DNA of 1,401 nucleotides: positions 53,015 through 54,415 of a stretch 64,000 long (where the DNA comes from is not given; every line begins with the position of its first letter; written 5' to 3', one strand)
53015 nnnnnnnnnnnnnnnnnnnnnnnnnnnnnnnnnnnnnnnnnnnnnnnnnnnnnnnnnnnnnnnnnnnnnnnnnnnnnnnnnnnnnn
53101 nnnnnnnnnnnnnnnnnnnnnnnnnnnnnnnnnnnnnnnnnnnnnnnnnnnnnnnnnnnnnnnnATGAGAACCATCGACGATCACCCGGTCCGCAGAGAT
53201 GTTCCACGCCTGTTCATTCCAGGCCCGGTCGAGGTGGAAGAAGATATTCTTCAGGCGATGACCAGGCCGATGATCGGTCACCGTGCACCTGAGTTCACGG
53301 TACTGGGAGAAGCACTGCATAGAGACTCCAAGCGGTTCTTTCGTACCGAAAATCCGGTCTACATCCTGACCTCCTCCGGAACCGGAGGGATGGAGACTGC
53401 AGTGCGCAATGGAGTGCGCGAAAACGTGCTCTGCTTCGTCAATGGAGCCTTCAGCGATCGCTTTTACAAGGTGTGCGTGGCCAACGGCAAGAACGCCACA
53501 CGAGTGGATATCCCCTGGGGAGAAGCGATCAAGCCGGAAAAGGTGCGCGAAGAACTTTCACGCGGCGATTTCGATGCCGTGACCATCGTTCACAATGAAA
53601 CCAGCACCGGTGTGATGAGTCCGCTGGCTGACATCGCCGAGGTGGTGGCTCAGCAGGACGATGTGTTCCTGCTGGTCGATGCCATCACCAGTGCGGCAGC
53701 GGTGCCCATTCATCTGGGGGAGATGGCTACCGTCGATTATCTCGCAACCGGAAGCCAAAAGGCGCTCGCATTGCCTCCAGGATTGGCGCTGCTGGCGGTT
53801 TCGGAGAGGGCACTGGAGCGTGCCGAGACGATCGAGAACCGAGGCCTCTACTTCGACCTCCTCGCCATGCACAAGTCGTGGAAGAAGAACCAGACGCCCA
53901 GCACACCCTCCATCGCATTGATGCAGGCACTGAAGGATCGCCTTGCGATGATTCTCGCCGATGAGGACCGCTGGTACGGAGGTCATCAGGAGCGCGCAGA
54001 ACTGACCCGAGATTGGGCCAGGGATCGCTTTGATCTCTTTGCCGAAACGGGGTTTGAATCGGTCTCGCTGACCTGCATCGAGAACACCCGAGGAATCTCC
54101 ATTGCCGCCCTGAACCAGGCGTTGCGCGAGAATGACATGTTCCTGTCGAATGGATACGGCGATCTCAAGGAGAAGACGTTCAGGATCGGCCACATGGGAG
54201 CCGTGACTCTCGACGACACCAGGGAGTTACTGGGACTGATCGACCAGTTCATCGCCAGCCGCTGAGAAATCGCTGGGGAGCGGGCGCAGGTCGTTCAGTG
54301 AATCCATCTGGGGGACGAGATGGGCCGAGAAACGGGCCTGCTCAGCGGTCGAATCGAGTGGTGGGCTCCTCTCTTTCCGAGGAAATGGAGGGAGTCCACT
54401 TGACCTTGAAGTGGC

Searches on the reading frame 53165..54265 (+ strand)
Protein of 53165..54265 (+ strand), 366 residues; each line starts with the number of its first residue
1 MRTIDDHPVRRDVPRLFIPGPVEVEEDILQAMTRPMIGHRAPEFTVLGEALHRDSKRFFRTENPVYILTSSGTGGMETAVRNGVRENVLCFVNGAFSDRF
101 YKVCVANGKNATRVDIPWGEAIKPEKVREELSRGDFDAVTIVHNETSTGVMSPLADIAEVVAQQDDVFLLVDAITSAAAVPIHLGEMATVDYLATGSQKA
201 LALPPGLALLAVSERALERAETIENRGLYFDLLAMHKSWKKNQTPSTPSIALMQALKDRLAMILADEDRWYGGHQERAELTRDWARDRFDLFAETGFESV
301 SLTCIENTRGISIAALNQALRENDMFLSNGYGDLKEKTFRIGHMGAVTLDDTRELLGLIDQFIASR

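Call 10: search_protein_families(library=pfam, proteins=[window:53165-54265:+], max_evalue=0.001)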
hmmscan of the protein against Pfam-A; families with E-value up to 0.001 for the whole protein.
window:53165-54265:+ (366 aa): 1 family
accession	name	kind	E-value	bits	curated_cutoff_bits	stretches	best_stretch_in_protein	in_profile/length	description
PF00266.25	Aminotran_5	-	1.1e-14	54.7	21.5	1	36-252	33-260/371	Aminotransferase class-V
